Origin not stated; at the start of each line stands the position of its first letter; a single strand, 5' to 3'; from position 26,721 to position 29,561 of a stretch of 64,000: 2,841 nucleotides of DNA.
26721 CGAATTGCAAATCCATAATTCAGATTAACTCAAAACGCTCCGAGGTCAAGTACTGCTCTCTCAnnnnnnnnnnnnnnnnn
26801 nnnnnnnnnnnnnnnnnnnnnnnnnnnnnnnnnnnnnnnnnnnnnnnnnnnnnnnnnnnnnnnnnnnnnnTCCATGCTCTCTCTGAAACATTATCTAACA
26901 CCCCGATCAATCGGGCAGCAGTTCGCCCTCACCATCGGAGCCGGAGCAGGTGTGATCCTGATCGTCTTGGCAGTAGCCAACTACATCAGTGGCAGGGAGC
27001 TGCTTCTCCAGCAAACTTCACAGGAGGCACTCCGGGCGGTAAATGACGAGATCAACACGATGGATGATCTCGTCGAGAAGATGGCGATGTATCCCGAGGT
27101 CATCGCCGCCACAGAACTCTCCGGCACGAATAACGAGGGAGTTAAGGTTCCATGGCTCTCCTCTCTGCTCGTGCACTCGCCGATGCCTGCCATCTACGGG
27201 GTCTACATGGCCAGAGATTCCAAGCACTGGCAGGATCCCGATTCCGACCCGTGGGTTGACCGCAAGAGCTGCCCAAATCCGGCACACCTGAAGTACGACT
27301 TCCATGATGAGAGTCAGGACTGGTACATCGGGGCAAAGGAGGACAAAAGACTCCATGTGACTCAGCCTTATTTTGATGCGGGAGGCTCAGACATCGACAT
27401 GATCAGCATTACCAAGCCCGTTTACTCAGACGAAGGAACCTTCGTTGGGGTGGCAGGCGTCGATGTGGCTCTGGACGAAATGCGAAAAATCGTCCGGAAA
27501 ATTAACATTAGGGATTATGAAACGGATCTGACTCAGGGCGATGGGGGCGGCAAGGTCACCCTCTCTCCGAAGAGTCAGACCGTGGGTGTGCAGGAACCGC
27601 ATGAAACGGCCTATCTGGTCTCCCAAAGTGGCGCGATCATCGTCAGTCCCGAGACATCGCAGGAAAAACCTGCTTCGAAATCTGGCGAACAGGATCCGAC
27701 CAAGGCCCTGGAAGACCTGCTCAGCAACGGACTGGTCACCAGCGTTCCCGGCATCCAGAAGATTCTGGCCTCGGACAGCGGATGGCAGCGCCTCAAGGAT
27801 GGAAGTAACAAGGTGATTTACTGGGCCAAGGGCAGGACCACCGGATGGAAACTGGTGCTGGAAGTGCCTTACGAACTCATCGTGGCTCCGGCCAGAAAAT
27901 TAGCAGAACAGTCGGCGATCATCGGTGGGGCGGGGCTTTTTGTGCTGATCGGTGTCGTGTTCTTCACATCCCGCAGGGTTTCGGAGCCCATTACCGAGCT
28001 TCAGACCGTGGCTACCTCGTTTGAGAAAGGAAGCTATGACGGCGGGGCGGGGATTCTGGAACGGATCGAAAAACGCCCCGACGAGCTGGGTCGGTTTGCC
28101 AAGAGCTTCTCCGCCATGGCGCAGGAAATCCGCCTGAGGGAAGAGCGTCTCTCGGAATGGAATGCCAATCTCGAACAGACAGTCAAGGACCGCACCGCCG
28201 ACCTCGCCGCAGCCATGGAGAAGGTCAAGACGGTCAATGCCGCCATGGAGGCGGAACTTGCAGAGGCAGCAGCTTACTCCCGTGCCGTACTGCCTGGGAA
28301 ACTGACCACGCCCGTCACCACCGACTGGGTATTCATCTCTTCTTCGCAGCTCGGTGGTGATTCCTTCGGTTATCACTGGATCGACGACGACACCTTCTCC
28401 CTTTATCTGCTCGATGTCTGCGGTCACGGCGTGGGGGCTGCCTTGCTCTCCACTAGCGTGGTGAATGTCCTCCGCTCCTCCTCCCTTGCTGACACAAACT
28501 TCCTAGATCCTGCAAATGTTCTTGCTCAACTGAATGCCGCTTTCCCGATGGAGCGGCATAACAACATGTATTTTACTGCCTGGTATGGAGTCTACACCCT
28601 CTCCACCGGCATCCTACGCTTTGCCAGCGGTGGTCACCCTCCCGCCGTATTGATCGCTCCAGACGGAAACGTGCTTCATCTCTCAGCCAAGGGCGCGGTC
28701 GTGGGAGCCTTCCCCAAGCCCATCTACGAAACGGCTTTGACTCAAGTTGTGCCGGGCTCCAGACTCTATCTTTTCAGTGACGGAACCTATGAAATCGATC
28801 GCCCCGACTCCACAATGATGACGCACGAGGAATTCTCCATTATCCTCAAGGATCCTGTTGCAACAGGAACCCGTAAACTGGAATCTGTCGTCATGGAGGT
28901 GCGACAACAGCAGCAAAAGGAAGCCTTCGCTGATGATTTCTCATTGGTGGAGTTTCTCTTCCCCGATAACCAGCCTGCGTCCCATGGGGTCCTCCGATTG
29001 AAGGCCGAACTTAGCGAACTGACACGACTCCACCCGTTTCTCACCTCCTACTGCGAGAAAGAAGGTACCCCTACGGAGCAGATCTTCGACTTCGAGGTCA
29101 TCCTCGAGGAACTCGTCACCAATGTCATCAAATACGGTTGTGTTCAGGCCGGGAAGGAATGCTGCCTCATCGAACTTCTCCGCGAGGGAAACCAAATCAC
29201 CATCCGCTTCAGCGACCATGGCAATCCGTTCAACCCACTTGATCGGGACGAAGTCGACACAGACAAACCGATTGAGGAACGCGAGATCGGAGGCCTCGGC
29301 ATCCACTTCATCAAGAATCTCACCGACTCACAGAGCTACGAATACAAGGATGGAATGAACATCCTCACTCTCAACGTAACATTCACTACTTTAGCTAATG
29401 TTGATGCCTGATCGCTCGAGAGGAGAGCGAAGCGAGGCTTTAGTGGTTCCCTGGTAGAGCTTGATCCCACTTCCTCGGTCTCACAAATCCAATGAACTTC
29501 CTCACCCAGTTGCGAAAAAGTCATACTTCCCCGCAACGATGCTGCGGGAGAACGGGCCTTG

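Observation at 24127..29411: Partner-switching locus built from two tandem Cache-HAMP-PP2C sensor paralogs flanking a STAS gene, one fused to its own RsbW-like kinase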

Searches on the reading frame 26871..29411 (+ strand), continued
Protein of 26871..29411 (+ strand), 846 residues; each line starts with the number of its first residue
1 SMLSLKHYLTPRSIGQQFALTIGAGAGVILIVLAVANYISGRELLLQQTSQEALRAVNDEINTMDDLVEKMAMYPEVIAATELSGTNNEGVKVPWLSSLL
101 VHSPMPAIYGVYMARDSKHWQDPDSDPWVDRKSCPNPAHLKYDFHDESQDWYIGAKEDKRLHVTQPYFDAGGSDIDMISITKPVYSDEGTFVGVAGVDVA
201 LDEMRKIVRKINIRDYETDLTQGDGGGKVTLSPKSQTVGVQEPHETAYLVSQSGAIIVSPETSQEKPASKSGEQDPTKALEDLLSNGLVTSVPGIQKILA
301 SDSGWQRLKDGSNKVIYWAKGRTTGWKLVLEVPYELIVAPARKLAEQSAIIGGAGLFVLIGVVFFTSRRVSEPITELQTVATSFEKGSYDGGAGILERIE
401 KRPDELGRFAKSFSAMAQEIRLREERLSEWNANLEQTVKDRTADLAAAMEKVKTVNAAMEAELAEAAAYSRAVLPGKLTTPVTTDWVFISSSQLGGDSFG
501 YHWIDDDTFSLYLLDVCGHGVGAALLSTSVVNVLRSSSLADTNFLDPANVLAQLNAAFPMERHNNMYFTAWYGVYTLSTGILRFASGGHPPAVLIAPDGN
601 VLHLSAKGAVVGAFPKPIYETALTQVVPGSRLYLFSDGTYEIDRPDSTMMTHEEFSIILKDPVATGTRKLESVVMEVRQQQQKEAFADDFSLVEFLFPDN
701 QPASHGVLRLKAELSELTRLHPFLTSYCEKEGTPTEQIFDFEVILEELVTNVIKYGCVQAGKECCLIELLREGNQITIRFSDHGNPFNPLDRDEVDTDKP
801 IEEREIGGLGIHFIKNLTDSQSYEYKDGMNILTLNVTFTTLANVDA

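Call 22: search_solved_structures(query=window:26871-29411:+, max_evalue=0.01, show_alignments=0)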
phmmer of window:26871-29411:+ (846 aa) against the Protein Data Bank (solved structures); distinct sequences matched with E-value up to 0.01: 20.
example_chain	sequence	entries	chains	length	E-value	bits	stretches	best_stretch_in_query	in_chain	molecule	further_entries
3es2_A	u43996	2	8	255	1.2e-13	53.1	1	489-657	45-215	Probable two-component response regulator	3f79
3eq2_A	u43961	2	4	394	3.1e-13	51.8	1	488-657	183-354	Probable two-component response regulator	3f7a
6iop_A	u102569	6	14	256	3e-08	35.2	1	142-216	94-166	Methyl-accepting chemotaxis protein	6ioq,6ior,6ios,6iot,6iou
6k4e_A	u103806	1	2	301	2e-05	25.9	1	431-697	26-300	Putative serine phosphatase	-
3ke6_A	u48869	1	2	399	3.1e-05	25.3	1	483-656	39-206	Protein Rv1364c/MT1410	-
3lib_A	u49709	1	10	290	4.1e-05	24.9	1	144-218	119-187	Hypothetical sensory transduction histidine kinase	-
3c8c_A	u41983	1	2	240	0.00018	22.7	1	149-219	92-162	Methyl-accepting chemotaxis protein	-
5ave_A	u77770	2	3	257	0.00021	22.5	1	149-218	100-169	Methyl-accepting chemotaxis (MCP) signaling domain protein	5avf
6iov_A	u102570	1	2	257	0.00021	22.5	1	149-218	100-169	Methyl-accepting chemotaxis (MCP) signaling domain protein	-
5ltx_A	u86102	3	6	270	0.00045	21.5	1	137-236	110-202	Chemotaxis protein | Methyl-accepting chemotaxis protein PctA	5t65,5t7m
9koo_A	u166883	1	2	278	0.0005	21.3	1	136-237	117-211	Methyl-accepting chemotaxis protein PctA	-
3li8_A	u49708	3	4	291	0.00065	20.9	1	137-218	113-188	Hypothetical sensory transduction histidine kinase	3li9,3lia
6pzj_A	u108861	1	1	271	0.00095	20.4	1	142-207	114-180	Methyl-accepting chemotaxis protein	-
9nia_A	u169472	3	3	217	0.0012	20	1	126-210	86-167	histidine kinase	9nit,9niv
4xmq_A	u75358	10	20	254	0.0023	19.1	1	139-211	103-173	Putative methyl-accepting chemotaxis signal transduction protein | Methyl-accepting chemotaxis protein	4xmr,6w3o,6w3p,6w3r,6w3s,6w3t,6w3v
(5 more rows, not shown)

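Call 45: predict_structure(alignment_id=A1)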
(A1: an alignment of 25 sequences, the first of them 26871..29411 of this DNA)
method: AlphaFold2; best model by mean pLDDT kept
length: 846 residues; sequences in the alignment: 25
mean_pLDDT: 73.5   pTM: 0.38
mean pLDDT of the five models: 73.5, 71.1, 69.5, 69.2, 68.3
residues with pLDDT >= 90: 123; 70-90: 432; 50-70: 173; < 50: 118
segments of 3 or more residues with pLDDT < 50: 1-17, 170-172, 215-242, 262-290, 361-379, 383-391, 701-703, 841-846
pLDDT, mean of each block of 10 residues (from residue 1): 43 48 57 68 74 82 87 91 69 86 84 80 71 64 69 85 75 69 88 89 75 45 29 28 67 72 41 45 39 71 80 80 86 73 62 54 40 44 46 56 59 66 65 75 78 75 77 78 88 83 88 88 87 86 93 91 86 92 88 87 89 88 92 90 87 88 58 88 86 84 68 87 85 78 88 80 87 84 80 66 56 81 87 82 37
secondary structure, 60 per line:
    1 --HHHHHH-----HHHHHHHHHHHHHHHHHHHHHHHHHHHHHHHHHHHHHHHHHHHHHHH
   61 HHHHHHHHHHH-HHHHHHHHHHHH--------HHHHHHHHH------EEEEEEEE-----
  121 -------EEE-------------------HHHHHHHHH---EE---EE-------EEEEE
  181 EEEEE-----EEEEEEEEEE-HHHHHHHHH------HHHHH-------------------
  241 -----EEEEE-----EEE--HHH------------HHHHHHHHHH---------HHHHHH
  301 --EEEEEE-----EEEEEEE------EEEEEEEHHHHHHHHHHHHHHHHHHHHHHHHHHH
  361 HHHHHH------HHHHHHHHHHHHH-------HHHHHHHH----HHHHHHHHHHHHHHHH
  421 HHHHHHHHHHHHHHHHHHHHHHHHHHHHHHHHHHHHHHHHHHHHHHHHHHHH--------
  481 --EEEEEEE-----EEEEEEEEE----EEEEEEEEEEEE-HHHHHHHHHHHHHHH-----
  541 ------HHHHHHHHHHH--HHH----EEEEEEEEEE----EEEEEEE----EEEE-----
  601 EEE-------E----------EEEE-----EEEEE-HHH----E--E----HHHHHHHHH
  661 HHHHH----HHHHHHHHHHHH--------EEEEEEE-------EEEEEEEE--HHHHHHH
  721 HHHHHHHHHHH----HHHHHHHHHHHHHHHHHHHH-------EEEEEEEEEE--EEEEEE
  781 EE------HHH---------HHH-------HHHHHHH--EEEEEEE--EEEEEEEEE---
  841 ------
elements in order (helices of 4 or more, strands of 3 or more residues): H3-8 H14-71 H73-84 H93-101 E108-115 E128-130 H150-158 E176-185 E191-200 H202-210 H217-221 E246-250 E256-258 H276-285 H295-300 E303-308 E314-320 E327-333 H334-366 H373-385 H393-400 H405-472 E483-489 E495-503 E508-519 H521-535 H547-557 E567-576 E581-587 E592-595 E601-603 E622-625 E631-635 H652-665 H670-681 E690-696 E704-711 H714-731 H736-755 E763-772 E775-782 H811-817 E820-826 E829-837

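Call 47: fold_search(model_id=the predicted structure, library=pdb)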
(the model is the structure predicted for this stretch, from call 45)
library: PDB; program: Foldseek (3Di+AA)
matches with E <= 10: 755; with E <= 0.001: 222
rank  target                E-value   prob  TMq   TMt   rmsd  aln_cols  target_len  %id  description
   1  3ke6_A                5.9e-19  1.00  0.28  0.59   8.6       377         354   17  The crystal structure of the RsbU and RsbW domains of Rv1364c from Mycobacterium tuberculosis (released 2010-11-10)
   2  3ke6_B                6.0e-18  1.00  0.28  0.59   8.3       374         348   18  The crystal structure of the RsbU and RsbW domains of Rv1364c from Mycobacterium tuberculosis (released 2010-11-10)
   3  9a69_B                6.0e-15  1.00  0.29  0.37  45.8       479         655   16  Integrative model of MCPB-MCPC by crosslinking MS and deep learning (released 2024-09-18)
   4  9a65_B                3.2e-14  1.00  0.29  0.37  36.6       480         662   17  Integrative model of YVAQ-MCPB by crosslinking MS and deep learning (released 2024-09-18)
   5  3f7a_B                7.2e-14  1.00  0.27  0.55   5.3       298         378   24  Structure of Orthorhombic crystal form of Pseudomonas aeruginosa RssB (released 2009-11-24)
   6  3f79_E                5.8e-13  1.00  0.23  0.74   4.6       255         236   25  Structure of pseudo-centered cell crystal form of the C-terminal phosphatase domain of P. aeruginosa RssB (released 2009-11-24)
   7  3f79_F                1.0e-12  1.00  0.24  0.76   4.3       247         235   26  Structure of pseudo-centered cell crystal form of the C-terminal phosphatase domain of P. aeruginosa RssB (released 2009-11-24)
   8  3f79_B                1.2e-12  1.00  0.23  0.77   4.2       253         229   23  Structure of pseudo-centered cell crystal form of the C-terminal phosphatase domain of P. aeruginosa RssB (released 2009-11-24)
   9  3f79_D                1.4e-12  1.00  0.23  0.76   4.4       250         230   24  Structure of pseudo-centered cell crystal form of the C-terminal phosphatase domain of P. aeruginosa RssB (released 2009-11-24)
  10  3eq2_B                1.4e-12  1.00  0.26  0.55   6.1       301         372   23  Structure of Hexagonal Crystal form of Pseudomonas aeruginosa RssB (released 2009-10-20)
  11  3f79_C                2.3e-12  1.00  0.24  0.82   3.3       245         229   24  Structure of pseudo-centered cell crystal form of the C-terminal phosphatase domain of P. aeruginosa RssB (released 2009-11-24)
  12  3es2_A                2.6e-12  1.00  0.23  0.77   4.2       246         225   25  Structure of the C-terminal phosphatase domain of P. aeruginonsa RssB (released 2009-10-20)
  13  3eq2_A                4.9e-12  1.00  0.24  0.52   6.4       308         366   21  Structure of Hexagonal Crystal form of Pseudomonas aeruginosa RssB (released 2009-10-20)
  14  3f7a_A                1.2e-11  1.00  0.26  0.53   5.8       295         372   24  Structure of Orthorhombic crystal form of Pseudomonas aeruginosa RssB (released 2009-11-24)
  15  3w40_A                4.5e-11  1.00  0.20  0.77   3.8       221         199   17  Crystal structure of RsbX in complex with magnesium in space group P1 (released 2014-01-22)
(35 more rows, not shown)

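Call 50: find_encoding_contigs(protein=P0063, flank=6000, max_places=2)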
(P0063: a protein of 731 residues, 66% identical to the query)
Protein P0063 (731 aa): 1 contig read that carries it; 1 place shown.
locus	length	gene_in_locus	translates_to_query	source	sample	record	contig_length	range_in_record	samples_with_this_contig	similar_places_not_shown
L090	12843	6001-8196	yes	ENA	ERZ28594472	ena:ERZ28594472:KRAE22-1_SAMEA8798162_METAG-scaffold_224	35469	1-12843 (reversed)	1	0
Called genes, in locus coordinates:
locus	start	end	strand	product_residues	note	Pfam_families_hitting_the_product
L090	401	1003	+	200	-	PF03588:Leu_Phe_trans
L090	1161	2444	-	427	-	PF02417:Chromate_transp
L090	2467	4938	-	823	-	PF01624:MutS_I, PF05188:MutS_II, PF05192:MutS_III, PF05190:MutS_IV, PF00488:MutS_V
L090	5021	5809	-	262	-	PF05690:ThiG, PF00977:His_biosynth (faint)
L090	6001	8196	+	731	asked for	PF22673:MCP-like_PDC_1, PF02743:dCache_1, PF07228:SpoIIE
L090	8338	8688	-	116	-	PF01740:STAS, PF13466:STAS_2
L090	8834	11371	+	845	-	PF22673:MCP-like_PDC_1, PF02743:dCache_1 (weak), PF07228:SpoIIE, PF13581:HATPase_c_2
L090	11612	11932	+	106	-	-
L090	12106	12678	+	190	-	-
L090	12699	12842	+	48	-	?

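Call 52: search_protein_families(library=ncbifam, proteins=[window:26874-29411:+], max_evalue=0.01)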
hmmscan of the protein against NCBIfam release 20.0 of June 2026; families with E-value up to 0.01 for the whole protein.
window:26874-29411:+ (845 aa): 12 families
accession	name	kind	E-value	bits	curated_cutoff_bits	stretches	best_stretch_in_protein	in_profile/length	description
NF038263.1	prot_phos_SiaA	equivalog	3.5e-18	65.5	700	1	222-555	180-509/658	biofilm regulation protein phosphatase SiaA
NF045505.1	RR_RssB_Pseudo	equivalog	4e-13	49.2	700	1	487-681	183-377/394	two-component system response regulator RssB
NF008184.0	PRK10935.1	equivalog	8.9e-08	31.2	553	1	346-454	152-250/565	nitrate/nitrite two-component system sensor histidine kinase NarQ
NF003144.0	PRK04069.1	equivalog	1.5e-07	30.9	145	1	711-831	16-138/161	anti-sigma B factor RsbW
TIGR01924.1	rsbW_low_gc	equivalog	3e-06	26.7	155.05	1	711-830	16-137/159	anti-sigma B factor RsbW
NF040691.1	MtrAB_MtrB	equivalog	4.6e-06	25.9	450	1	342-430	184-268/507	MtrAB system histidine kinase MtrB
NF053512.1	nitric_RR_NosR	exception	1.3e-05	24.4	400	1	413-462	125-174/422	response regulator c-di-GMP phosphodiesterase, NosR family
TIGR01925.2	spIIAB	equivalog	9.4e-05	22.3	135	1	732-820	30-118/137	anti-sigma F factor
NF033092.0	HK_WalK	equivalog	0.0001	21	725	1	356-444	188-271/594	cell wall metabolism sensor histidine kinase WalK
NF011874.0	PRK15347.1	equivalog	0.00061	17.9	852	1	318-456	269-396/921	two component system sensor kinase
TIGR02865.1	spore_II_E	equivalog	0.0011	17.1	490.8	1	492-688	565-755/764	stage II sporulation protein E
NF041045.1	RsbA_anti_sig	subfamily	0.0012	18.2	210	1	682-789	158-259/303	anti-sigma factor RsbA family regulatory protein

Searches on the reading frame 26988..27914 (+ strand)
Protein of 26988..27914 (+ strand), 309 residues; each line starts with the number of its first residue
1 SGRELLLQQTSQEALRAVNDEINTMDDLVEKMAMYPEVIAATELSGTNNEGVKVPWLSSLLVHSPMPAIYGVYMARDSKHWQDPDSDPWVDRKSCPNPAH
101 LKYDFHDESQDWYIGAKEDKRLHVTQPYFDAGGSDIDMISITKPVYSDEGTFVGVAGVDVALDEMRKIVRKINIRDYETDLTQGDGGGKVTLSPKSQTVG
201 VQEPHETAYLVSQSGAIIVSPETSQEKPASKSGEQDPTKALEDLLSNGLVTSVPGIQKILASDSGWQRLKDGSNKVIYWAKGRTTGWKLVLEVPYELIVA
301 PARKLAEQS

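Call 48: search_solved_structures(query=window:26988-27914:+, max_evalue=0.01, show_alignments=5)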
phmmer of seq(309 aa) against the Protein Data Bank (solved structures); distinct sequences matched with E-value up to 0.01: 18.
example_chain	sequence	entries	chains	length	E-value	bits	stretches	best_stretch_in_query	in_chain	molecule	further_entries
6iop_A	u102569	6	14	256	2.4e-09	39.9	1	103-177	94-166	Methyl-accepting chemotaxis protein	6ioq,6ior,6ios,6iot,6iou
3lib_A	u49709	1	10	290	8.2e-06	28.3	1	105-179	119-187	Hypothetical sensory transduction histidine kinase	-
3c8c_A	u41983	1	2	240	1.2e-05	27.7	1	110-180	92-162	Methyl-accepting chemotaxis protein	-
5ave_A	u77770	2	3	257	1.4e-05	27.5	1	110-180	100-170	Methyl-accepting chemotaxis (MCP) signaling domain protein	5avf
6iov_A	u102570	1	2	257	1.4e-05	27.5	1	110-180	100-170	Methyl-accepting chemotaxis (MCP) signaling domain protein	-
3li8_A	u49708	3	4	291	0.00011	24.6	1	98-179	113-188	Hypothetical sensory transduction histidine kinase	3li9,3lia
6pzj_A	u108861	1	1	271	0.00025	23.4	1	103-168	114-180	Methyl-accepting chemotaxis protein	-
9nia_A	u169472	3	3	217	0.00032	23.1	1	87-171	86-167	histidine kinase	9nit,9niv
5ltx_A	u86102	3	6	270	0.00045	22.6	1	104-198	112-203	Chemotaxis protein | Methyl-accepting chemotaxis protein PctA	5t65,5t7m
9koo_A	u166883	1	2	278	0.00048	22.5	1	104-197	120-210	Methyl-accepting chemotaxis protein PctA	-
6d8v_A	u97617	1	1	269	0.00052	22.4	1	107-165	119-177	Probable chemoreceptor (Methyl-accepting chemotaxis) transmembrane protein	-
4xmq_A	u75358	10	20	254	0.00056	22.3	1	100-172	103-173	Putative methyl-accepting chemotaxis signal transduction protein | Methyl-accepting chemotaxis protein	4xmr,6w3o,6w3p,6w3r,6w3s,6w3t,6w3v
5ltv_A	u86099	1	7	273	0.0016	20.8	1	106-197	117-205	Chemotactic transducer PctC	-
9nj8_A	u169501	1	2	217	0.0016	20.8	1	87-171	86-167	histidine kinase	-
6pxy_A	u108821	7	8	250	0.0024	20.2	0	104-178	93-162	Putative methyl-accepting chemotaxis protein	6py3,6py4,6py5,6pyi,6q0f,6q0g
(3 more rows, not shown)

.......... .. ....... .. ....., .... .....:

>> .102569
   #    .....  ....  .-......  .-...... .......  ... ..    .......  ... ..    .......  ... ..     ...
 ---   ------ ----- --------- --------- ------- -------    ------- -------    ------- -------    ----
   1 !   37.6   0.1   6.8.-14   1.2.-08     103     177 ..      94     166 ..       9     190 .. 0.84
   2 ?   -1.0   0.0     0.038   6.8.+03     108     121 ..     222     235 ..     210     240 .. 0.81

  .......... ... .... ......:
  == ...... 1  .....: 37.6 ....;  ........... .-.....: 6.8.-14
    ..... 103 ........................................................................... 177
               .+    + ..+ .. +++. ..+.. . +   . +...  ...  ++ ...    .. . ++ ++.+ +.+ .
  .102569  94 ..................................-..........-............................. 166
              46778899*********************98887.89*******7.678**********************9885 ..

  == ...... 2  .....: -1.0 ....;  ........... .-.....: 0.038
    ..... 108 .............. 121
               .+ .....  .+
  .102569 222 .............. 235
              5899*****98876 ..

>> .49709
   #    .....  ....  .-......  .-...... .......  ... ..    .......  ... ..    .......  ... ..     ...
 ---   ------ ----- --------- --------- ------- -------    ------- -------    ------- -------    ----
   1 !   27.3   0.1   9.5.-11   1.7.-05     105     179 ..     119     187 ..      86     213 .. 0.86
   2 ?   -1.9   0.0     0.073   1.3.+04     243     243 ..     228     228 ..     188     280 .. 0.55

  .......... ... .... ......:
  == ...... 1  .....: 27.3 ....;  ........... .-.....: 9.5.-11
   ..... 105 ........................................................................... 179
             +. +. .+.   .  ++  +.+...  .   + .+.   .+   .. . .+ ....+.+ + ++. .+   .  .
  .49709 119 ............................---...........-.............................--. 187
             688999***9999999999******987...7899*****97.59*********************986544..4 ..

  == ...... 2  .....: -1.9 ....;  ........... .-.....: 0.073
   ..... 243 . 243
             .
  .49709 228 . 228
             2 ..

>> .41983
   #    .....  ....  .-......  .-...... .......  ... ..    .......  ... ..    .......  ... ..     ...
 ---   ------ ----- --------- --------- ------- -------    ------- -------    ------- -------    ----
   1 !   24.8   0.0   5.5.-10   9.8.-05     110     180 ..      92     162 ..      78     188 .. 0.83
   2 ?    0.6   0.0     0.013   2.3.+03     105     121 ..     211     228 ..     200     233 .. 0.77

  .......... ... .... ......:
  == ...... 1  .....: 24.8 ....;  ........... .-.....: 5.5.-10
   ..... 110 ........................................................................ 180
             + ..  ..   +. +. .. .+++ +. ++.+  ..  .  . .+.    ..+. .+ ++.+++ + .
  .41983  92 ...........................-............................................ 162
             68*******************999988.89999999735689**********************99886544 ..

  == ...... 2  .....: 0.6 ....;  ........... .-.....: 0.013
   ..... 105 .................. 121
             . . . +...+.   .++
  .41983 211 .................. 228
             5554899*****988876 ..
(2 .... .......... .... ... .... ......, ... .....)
